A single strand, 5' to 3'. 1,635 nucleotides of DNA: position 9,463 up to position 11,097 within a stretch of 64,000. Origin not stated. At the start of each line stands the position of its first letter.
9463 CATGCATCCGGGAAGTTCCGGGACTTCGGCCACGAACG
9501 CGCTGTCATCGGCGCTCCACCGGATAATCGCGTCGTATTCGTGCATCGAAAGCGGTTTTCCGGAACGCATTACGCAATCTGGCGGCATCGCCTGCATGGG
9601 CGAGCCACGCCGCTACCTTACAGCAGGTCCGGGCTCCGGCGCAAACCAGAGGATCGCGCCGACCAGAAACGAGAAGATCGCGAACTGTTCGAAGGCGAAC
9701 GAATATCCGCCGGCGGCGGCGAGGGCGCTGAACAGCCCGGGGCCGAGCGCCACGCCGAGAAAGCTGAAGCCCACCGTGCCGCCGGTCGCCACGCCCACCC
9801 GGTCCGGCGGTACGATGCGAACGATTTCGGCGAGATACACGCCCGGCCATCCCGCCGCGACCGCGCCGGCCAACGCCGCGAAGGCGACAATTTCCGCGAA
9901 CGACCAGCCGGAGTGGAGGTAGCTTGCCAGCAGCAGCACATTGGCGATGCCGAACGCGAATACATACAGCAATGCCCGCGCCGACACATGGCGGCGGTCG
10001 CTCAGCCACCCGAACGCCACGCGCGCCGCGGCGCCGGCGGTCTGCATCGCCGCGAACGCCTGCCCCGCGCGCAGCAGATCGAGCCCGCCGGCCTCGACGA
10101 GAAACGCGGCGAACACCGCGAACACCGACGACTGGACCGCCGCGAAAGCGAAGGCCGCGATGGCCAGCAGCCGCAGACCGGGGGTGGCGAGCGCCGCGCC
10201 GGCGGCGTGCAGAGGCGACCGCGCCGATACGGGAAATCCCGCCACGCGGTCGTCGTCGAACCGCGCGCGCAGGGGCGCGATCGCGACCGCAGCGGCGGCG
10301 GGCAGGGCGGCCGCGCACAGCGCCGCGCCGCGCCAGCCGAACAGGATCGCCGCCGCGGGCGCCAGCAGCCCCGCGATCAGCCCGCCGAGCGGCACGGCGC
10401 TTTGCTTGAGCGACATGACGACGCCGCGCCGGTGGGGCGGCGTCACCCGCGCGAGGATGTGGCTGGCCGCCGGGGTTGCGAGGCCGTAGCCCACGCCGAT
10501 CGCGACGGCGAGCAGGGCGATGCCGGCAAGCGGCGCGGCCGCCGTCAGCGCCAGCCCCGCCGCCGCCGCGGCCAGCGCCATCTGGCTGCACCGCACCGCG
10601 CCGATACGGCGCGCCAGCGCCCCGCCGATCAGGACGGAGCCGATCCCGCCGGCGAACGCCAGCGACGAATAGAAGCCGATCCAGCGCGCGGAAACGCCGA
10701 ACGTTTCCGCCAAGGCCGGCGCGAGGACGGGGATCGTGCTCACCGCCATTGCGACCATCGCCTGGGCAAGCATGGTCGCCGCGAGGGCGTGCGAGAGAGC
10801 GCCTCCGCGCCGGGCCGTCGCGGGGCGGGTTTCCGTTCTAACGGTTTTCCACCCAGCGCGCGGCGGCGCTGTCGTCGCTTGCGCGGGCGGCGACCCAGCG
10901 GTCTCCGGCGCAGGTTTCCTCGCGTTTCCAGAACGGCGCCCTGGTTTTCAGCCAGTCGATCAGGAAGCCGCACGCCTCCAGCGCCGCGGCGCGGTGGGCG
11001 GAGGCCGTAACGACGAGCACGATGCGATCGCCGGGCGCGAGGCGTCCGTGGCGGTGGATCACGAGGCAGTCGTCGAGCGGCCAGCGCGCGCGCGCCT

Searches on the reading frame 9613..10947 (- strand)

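Call 49: search_protein_families(library=pfam, proteins=[window:9613-10947:-], max_evalue=0.00001)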
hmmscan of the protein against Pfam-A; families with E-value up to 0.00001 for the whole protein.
window:9613-10947:- (444 aa): 2 families
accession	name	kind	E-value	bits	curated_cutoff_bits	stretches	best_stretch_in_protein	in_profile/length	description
PF07690.21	MFS_1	-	4.5e-33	115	33.4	1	59-348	2-296/347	Major Facilitator Superfamily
PF00083.30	Sugar_tr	-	3.4e-07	29.9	22.3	1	86-208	44-173/452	Sugar (and other) transporter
